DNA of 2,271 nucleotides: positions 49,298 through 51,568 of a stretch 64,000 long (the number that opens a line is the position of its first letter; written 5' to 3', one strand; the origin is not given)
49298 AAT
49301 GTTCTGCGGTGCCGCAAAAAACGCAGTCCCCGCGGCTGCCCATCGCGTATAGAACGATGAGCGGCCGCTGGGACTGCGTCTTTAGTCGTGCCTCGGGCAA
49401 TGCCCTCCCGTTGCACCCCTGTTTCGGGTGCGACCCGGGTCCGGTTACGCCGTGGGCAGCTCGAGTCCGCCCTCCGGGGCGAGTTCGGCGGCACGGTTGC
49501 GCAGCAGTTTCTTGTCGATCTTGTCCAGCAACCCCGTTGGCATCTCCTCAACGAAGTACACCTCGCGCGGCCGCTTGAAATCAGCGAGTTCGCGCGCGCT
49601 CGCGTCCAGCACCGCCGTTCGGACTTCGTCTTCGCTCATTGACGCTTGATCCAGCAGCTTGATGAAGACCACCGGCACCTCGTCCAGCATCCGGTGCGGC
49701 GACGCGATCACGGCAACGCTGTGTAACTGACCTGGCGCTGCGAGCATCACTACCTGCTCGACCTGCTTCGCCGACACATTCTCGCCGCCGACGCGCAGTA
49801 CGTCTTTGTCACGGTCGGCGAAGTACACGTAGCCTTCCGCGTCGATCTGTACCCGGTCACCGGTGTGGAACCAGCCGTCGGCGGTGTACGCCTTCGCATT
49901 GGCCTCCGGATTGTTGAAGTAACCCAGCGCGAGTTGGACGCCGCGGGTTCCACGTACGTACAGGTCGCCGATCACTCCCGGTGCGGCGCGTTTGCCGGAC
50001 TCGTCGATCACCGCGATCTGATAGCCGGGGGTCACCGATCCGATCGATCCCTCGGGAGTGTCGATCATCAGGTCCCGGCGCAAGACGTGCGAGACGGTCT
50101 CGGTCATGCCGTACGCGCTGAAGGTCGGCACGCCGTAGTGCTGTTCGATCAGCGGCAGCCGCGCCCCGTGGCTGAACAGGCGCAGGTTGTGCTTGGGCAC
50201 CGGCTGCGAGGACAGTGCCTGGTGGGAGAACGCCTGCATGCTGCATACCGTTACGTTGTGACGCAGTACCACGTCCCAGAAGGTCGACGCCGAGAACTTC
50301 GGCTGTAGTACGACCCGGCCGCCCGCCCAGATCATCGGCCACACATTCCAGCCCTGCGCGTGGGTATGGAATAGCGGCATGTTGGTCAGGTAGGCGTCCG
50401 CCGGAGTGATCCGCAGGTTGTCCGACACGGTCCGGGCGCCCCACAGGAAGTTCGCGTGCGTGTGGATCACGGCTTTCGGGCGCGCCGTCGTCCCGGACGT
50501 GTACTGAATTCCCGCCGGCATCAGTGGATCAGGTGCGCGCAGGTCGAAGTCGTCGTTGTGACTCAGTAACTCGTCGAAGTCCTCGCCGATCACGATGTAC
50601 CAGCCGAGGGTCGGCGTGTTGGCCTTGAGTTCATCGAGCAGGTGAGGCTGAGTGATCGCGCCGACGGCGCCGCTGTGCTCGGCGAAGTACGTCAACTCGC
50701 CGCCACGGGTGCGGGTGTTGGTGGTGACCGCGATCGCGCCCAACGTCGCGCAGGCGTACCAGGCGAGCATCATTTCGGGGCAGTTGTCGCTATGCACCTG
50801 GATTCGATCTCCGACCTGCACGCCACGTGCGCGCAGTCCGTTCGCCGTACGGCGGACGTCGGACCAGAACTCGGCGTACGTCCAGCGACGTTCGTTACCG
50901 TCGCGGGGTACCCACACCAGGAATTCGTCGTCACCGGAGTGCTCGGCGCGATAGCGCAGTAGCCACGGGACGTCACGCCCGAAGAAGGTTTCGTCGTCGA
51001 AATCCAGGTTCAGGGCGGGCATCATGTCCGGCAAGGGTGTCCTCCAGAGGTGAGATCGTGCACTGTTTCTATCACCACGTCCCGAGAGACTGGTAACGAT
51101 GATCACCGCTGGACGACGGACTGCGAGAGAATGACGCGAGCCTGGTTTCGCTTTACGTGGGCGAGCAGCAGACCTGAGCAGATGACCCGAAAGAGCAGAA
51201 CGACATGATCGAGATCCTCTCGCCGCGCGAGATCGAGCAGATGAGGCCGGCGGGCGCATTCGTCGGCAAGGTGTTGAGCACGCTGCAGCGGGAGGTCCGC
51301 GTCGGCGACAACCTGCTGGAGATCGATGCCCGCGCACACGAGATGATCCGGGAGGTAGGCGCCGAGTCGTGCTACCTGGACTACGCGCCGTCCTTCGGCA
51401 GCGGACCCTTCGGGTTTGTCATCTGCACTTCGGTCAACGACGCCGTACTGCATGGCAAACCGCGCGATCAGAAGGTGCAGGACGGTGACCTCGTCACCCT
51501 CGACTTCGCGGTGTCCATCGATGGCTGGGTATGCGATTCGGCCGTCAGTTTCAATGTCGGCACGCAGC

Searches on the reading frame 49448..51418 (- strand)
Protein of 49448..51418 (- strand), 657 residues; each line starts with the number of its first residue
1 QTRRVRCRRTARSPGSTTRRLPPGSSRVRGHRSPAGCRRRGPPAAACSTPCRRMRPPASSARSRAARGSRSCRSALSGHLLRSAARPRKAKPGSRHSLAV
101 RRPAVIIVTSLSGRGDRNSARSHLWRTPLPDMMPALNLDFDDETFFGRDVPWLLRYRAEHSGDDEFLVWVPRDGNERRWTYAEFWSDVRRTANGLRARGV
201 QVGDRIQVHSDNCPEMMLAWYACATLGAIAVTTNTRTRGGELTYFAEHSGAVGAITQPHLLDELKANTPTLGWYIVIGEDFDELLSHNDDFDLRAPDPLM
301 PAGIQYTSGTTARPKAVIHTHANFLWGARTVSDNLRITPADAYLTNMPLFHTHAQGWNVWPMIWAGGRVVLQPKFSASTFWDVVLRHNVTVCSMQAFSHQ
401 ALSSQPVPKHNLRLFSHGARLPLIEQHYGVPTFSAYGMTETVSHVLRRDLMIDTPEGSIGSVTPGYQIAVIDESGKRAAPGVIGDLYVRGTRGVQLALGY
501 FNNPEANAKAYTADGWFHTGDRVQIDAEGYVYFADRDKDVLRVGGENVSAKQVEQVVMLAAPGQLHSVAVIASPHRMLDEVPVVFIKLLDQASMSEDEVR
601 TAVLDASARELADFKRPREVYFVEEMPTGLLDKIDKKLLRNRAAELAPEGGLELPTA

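Call 44: search_protein_families(library=pfam, proteins=[window:49448-51418:-], max_evalue=0.0001)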
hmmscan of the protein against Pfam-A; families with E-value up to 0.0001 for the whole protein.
window:49448-51418:- (657 aa): 2 families
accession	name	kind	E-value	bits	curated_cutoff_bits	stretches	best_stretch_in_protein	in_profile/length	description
PF00501.34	AMP-binding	-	3.2e-68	230.7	29.9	1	156-501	3-384/384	AMP-binding enzyme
PF13193.12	AMP-binding_C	-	6.1e-07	30.7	24.5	1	565-627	12-70/76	AMP-binding enzyme C-terminal domain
